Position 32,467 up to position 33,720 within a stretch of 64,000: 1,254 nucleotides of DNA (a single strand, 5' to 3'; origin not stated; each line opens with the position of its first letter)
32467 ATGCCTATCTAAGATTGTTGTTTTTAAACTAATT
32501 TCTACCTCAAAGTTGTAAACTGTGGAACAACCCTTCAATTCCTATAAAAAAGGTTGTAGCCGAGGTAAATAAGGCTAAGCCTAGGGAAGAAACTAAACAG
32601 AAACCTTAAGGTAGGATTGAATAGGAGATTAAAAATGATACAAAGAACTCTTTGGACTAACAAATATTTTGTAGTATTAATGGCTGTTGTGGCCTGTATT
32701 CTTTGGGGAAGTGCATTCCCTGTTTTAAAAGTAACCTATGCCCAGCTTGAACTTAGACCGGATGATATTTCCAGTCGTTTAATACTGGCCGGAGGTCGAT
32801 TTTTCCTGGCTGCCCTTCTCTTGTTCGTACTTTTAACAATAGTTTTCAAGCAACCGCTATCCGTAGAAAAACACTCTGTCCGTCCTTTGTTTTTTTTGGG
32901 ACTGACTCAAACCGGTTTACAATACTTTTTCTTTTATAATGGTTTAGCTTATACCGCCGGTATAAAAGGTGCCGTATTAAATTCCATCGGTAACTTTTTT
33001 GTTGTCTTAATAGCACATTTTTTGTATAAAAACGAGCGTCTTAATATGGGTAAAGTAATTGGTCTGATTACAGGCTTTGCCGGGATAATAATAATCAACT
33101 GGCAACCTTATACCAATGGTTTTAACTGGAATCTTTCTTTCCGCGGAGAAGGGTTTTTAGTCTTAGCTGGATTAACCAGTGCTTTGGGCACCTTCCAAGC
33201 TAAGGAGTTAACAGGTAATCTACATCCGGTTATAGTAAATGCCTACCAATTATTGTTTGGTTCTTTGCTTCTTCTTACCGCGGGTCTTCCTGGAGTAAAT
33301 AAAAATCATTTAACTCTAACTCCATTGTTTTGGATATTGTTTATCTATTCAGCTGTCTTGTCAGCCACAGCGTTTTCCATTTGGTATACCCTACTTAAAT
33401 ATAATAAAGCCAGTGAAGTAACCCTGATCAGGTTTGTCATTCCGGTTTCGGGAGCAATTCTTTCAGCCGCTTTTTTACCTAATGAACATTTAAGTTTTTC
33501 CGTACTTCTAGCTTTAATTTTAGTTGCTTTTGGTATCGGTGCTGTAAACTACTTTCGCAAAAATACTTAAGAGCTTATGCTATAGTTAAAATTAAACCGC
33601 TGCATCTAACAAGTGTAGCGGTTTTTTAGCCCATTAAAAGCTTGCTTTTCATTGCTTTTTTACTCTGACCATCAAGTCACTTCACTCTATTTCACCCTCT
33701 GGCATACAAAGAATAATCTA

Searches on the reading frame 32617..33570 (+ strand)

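Call 53: search_protein_families(library=pfam, proteins=[window:32617-33570:+], max_evalue=0.00001)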
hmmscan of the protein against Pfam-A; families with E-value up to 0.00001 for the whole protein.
window:32617-33570:+ (317 aa): 1 family
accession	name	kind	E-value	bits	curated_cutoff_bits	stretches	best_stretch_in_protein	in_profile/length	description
PF00892.27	EamA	-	9.4e-32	110.6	28.2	2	177-310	3-133/135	EamA-like transporter family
